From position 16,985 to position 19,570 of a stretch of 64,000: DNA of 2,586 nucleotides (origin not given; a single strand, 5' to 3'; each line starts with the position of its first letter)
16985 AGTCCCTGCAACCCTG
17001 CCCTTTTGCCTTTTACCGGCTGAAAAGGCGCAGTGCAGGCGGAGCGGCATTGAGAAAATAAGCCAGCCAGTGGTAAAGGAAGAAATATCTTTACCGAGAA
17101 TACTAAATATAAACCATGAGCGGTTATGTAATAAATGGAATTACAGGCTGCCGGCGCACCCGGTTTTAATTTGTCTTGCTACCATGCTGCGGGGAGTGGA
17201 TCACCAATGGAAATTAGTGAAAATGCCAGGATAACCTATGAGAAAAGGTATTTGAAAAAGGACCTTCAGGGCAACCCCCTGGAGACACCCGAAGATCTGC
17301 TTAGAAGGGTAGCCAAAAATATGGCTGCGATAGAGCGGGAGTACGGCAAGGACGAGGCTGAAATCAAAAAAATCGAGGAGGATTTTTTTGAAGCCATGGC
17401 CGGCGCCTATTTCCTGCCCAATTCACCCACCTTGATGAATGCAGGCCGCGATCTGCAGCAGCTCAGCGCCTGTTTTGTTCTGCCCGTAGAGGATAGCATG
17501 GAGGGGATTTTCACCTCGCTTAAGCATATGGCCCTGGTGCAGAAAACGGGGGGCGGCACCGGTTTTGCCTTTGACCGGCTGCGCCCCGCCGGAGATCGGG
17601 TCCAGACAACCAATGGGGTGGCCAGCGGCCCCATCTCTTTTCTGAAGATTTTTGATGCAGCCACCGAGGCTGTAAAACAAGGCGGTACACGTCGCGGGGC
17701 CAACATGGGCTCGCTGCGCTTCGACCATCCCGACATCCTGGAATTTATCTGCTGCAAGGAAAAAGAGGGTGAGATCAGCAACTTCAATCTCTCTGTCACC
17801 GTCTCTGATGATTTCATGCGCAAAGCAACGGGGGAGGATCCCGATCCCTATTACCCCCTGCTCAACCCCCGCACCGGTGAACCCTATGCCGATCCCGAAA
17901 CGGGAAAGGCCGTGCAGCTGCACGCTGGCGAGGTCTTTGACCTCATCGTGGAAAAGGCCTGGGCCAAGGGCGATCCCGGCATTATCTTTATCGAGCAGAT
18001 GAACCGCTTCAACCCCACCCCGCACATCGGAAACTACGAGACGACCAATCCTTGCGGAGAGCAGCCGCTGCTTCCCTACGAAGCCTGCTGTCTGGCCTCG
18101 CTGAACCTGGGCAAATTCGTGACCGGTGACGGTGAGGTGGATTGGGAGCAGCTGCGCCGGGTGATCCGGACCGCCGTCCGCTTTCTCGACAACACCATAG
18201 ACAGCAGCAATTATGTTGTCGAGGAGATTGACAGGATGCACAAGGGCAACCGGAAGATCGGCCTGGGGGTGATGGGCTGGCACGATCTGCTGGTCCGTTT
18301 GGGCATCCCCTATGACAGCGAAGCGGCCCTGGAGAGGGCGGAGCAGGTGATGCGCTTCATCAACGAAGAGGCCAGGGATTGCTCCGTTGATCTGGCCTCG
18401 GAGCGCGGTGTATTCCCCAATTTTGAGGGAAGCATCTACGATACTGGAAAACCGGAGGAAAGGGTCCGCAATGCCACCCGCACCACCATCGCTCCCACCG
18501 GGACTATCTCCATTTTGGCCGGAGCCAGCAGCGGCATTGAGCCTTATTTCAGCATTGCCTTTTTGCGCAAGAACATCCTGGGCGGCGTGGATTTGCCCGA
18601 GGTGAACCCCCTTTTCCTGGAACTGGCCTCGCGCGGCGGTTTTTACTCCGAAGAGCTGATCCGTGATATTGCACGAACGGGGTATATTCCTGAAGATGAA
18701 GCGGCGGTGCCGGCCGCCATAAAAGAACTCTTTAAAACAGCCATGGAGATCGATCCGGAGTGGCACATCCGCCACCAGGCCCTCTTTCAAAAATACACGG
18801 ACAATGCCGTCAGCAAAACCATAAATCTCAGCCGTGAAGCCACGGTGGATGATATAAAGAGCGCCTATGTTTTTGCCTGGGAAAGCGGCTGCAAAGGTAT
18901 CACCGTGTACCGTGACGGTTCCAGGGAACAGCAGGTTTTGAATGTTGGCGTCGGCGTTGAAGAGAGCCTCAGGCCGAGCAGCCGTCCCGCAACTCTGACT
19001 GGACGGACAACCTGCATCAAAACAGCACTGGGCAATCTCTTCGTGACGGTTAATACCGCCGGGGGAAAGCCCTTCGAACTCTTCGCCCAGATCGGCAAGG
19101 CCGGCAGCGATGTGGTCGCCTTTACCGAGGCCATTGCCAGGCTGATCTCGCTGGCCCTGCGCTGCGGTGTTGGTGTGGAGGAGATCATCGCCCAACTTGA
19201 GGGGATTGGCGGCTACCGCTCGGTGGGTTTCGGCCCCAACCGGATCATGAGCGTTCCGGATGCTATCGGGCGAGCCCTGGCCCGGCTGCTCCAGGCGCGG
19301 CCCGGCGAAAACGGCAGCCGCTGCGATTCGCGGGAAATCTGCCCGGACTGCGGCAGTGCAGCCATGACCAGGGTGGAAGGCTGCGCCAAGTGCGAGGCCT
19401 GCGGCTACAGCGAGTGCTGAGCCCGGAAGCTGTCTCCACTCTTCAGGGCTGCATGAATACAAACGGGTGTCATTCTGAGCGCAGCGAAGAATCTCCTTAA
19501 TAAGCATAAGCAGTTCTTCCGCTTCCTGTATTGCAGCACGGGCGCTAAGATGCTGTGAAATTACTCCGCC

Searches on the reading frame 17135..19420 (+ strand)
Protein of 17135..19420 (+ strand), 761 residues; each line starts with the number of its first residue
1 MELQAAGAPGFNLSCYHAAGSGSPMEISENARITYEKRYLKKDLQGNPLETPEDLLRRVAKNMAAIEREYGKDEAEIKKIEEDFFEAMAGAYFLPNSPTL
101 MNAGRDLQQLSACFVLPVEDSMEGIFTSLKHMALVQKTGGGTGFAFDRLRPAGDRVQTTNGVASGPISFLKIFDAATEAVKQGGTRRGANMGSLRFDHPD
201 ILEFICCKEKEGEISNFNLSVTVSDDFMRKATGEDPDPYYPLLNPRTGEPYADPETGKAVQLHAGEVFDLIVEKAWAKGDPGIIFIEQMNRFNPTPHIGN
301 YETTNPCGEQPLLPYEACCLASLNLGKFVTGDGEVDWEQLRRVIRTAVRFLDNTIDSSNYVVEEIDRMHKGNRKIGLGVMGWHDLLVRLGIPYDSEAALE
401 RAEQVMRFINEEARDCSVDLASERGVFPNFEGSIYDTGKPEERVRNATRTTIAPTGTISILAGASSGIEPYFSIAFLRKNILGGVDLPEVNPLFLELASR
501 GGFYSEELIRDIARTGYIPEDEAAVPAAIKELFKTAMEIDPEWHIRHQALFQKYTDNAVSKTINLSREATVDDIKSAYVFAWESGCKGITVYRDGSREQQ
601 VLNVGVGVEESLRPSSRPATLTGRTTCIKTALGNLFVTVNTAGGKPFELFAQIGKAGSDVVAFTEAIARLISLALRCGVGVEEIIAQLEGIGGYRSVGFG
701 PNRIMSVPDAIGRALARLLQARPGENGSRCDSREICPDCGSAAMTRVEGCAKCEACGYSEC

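Call 36: search_protein_families(library=pfam, proteins=[window:17135-19420:+], max_evalue=0.00001)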
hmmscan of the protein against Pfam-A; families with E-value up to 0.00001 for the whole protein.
window:17135-19420:+ (761 aa): 3 families
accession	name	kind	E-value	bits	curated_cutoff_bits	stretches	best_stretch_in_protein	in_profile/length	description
PF02867.20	Ribonuc_red_lgC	-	8e-129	431.1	23.9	1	111-592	1-523/523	Ribonucleotide reductase, barrel domain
PF00317.26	Ribonuc_red_lgN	-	2.3e-21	76.1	28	1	26-107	2-76/77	Ribonucleotide reductase, all-alpha domain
PF12637.14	TSCPD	-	9.8e-20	71.1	22.8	1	627-718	12-87/88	TSCPD domain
